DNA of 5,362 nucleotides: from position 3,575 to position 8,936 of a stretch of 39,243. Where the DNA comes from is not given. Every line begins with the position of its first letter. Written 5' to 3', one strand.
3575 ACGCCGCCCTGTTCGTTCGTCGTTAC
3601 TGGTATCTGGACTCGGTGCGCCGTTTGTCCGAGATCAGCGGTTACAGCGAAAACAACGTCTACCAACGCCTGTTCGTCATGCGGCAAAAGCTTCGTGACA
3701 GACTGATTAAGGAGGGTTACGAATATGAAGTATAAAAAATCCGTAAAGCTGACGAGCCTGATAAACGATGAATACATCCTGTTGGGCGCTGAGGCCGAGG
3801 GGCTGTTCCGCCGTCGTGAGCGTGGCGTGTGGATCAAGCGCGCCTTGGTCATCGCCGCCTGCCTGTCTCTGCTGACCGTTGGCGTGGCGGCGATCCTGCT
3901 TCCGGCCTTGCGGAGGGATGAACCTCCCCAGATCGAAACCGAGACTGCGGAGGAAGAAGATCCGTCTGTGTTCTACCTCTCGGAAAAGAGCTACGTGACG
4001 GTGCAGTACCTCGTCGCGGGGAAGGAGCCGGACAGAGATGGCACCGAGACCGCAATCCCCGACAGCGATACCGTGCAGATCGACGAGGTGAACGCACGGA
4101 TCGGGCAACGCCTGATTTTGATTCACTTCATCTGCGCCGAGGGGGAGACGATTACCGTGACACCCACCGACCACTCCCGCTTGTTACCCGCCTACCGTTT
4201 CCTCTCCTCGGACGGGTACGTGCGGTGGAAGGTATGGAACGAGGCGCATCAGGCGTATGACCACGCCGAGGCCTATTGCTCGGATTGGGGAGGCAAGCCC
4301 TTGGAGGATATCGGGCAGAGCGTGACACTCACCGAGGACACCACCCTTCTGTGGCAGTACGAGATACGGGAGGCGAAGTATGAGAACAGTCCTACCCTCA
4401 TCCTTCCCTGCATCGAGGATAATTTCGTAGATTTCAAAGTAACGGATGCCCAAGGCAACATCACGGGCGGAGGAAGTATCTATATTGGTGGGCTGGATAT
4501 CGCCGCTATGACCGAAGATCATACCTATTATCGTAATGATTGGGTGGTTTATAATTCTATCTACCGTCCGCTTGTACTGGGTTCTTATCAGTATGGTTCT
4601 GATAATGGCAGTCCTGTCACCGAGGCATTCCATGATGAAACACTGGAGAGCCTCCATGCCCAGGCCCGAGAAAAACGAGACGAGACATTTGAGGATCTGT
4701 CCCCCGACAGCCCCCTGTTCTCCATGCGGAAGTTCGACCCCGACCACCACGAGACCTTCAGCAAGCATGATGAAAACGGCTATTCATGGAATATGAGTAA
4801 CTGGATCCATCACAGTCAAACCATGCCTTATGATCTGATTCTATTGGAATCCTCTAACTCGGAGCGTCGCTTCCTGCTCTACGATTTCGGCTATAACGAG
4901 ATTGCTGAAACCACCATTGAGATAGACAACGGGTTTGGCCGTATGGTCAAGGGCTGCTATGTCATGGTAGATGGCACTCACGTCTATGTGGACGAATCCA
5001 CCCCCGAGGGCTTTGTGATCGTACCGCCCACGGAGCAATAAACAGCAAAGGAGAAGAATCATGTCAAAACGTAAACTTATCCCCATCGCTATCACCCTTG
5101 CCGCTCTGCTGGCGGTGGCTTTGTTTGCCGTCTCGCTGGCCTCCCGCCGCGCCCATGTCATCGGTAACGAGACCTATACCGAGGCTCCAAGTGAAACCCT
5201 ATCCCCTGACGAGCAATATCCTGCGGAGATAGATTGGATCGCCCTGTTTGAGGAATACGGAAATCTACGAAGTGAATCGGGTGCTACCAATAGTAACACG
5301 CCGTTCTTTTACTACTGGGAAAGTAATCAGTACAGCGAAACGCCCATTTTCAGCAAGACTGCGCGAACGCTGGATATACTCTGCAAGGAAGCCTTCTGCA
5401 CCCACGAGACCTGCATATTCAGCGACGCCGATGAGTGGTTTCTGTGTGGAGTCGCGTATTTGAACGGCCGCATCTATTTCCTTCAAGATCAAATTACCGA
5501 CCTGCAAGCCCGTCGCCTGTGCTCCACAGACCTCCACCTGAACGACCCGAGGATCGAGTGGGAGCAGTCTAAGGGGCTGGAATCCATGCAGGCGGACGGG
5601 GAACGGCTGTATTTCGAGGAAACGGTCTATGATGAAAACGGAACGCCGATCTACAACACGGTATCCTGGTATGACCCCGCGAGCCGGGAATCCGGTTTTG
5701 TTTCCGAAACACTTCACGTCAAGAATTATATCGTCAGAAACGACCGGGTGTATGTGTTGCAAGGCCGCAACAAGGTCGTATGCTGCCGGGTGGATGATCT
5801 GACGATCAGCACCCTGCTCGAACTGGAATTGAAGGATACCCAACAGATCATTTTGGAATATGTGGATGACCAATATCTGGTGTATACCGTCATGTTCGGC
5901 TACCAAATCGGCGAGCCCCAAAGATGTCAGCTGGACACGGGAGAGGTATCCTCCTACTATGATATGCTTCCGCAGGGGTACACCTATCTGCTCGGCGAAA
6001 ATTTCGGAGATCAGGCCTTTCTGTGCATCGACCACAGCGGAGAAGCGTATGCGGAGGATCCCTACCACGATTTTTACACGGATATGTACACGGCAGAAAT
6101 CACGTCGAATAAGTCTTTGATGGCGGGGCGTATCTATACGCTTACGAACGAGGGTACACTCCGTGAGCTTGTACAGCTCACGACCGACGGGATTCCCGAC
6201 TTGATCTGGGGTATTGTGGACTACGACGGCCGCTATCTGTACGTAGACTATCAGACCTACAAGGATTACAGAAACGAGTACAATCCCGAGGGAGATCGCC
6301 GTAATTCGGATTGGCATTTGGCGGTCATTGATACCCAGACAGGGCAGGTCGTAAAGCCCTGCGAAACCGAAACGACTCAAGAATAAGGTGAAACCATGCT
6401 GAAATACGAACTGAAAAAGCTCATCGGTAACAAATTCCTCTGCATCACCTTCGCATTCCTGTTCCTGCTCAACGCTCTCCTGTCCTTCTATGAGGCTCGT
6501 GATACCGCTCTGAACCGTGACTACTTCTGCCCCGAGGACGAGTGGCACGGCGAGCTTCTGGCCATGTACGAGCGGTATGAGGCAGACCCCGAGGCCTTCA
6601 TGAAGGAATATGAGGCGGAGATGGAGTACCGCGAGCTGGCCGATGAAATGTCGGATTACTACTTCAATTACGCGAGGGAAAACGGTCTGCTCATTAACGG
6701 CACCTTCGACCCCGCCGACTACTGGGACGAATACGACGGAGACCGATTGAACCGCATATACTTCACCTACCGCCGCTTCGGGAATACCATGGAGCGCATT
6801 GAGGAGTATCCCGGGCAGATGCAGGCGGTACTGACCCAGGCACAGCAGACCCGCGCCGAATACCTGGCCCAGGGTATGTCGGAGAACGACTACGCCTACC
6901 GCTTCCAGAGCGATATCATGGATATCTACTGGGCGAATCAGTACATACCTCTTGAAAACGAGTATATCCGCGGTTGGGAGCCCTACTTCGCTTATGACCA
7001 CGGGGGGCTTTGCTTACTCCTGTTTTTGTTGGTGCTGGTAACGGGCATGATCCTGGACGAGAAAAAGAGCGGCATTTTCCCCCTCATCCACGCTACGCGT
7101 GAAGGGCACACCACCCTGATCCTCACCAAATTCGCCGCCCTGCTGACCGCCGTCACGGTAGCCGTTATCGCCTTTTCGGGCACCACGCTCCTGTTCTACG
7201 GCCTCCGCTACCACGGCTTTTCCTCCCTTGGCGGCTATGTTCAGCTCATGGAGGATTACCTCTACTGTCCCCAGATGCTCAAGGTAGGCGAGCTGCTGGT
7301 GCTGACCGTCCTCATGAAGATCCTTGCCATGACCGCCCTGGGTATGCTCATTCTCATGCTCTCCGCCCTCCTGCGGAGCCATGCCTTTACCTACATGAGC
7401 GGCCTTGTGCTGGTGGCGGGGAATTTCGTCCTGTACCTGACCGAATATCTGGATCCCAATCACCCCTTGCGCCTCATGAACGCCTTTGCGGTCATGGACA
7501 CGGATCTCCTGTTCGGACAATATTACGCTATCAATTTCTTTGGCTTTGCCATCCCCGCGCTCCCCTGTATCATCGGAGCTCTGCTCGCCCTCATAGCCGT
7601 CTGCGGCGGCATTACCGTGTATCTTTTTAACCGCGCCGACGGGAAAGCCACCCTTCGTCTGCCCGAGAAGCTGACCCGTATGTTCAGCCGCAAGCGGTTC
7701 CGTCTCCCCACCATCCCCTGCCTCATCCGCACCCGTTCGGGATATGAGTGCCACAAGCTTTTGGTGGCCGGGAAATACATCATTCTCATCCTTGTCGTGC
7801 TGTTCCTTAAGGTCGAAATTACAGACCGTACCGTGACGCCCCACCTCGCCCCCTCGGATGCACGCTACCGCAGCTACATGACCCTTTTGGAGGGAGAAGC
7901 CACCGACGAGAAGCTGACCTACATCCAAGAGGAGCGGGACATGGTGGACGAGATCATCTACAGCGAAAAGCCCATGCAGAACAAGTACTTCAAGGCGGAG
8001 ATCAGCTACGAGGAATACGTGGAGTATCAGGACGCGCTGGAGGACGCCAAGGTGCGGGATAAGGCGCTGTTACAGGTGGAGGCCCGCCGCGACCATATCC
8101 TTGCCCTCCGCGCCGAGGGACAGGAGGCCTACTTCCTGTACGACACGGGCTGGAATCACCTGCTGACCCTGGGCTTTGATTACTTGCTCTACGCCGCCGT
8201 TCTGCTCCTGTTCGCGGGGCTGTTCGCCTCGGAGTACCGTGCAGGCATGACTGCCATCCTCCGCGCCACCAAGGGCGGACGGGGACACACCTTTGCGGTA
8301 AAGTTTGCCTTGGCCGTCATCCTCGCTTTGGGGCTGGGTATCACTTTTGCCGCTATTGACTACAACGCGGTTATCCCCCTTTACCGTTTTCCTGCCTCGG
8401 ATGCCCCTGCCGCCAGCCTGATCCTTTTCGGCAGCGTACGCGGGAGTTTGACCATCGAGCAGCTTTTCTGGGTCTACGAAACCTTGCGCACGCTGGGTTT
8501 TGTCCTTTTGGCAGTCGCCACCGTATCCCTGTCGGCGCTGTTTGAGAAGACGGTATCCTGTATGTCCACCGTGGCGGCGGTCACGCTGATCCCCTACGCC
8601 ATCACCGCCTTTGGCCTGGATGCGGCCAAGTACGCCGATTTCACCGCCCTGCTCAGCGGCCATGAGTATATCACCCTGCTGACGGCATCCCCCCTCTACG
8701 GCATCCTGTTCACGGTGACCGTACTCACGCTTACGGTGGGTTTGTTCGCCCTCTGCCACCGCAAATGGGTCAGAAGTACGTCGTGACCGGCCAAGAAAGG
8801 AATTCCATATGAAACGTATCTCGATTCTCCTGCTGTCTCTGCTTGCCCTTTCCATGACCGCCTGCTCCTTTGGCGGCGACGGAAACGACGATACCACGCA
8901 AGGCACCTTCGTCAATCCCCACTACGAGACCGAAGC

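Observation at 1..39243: Fourteen paralogs of one Cys/His-cluster + propeller-like surface-protein family occupy about half the window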

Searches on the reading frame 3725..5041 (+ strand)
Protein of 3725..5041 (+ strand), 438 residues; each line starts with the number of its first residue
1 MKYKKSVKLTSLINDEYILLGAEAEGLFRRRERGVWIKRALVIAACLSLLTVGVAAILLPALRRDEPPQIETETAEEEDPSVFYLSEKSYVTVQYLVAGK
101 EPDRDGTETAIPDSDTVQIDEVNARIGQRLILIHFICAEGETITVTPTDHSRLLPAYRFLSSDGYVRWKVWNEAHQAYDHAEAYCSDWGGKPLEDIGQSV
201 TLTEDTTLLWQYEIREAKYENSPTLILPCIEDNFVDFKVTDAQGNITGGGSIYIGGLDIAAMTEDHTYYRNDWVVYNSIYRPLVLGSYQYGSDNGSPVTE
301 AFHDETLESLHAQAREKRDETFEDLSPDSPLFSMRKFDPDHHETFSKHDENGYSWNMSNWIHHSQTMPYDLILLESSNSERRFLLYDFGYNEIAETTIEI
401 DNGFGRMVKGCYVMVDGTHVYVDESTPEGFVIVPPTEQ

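Call 6: search_protein_families(library=pfam, proteins=[window:3725-5041:+], max_evalue=0.01)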
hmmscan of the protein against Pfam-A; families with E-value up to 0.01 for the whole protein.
window:3725-5041:+ (438 aa): 0 families

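Call 10: search_protein_families(library=ncbifam, proteins=[window:3725-5041:+], max_evalue=0.1)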
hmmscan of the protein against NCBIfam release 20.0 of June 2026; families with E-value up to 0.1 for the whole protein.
window:3725-5041:+ (438 aa): 0 families

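Call 74: search_protein_families(library=pfam, proteins=[window:3725-5038:+], max_evalue=10)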
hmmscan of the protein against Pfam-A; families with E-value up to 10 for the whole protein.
seq(438 aa): 1 family
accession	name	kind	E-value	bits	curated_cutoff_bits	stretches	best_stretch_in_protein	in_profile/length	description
PF15525.12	DUF4652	-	0.04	14.1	23.3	1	194-255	80-140/194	Domain of unknown function (DUF4652)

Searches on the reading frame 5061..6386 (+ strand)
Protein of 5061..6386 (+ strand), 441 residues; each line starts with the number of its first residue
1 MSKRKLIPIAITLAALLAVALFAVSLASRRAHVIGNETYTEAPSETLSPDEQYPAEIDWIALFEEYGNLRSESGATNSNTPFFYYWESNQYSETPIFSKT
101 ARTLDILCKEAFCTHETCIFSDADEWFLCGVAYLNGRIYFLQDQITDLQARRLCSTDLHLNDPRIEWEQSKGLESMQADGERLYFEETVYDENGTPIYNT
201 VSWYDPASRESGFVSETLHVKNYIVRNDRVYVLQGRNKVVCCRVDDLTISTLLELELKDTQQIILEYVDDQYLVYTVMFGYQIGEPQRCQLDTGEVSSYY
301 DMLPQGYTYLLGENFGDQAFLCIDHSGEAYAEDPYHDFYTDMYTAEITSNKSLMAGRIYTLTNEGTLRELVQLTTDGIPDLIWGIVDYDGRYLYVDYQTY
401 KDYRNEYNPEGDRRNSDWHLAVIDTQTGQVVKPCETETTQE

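Call 5: search_protein_families(library=pfam, proteins=[window:5061-6386:+], max_evalue=1)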
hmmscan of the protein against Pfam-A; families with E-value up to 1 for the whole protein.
window:5061-6386:+ (441 aa): 1 family
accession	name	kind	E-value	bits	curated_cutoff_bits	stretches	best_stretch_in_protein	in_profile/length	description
PF14433.11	SUKH-3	-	0.11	13.1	23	1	301-338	93-130/146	SUKH-3 immunity protein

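Call 10: search_protein_families(library=ncbifam, proteins=[window:5061-6386:+], max_evalue=0.1)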
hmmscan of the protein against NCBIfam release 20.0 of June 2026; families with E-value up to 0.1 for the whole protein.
window:5061-6386:+ (441 aa): 0 families

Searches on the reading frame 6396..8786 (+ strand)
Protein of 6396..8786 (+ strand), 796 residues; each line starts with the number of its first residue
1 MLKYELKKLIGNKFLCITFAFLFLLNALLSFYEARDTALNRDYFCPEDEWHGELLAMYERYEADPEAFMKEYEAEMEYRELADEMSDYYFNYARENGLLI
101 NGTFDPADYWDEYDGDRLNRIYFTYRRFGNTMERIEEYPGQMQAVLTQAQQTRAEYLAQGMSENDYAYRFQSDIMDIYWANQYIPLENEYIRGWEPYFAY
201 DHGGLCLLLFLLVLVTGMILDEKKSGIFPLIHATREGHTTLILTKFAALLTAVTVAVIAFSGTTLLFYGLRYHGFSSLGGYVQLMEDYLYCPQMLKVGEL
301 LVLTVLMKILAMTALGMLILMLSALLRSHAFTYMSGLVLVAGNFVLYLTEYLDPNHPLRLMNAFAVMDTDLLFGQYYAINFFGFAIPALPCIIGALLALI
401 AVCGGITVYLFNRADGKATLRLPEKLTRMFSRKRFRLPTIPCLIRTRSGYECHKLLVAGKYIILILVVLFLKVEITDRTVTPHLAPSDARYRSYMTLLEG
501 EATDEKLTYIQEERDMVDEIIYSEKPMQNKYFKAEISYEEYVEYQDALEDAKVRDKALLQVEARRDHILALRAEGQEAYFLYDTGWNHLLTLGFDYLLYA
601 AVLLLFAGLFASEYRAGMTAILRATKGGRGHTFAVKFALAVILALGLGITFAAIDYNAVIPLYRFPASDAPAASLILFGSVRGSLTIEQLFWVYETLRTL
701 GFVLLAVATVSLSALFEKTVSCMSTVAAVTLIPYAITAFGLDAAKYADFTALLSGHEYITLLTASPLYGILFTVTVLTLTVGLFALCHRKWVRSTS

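Call 6: search_protein_families(library=pfam, proteins=[window:6396-8786:+], max_evalue=0.01)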
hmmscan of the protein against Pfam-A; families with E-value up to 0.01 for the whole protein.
window:6396-8786:+ (796 aa): 0 families

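Call 10: search_protein_families(library=ncbifam, proteins=[window:6396-8786:+], max_evalue=0.1)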
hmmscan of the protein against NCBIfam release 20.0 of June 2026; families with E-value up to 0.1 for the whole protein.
window:6396-8786:+ (796 aa): 1 family
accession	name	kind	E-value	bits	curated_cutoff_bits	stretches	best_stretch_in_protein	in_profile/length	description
NF011064.0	PRK14494.1-3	equivalog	0.069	12.5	418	0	419-472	142-195/244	putative molybdopterin-guanine dinucleotide biosynthesis protein MobB/FeS domain-containing protein protein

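Call 22: search_solved_structures(query=window:6396-8786:+, max_evalue=10)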
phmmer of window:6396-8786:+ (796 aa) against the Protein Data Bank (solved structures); distinct sequences matched with E-value up to 10: 1.
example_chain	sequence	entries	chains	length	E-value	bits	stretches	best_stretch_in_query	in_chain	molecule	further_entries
5hs0_A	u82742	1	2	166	1.2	10.6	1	198-244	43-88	Ankyrin domain protein ank1C4_7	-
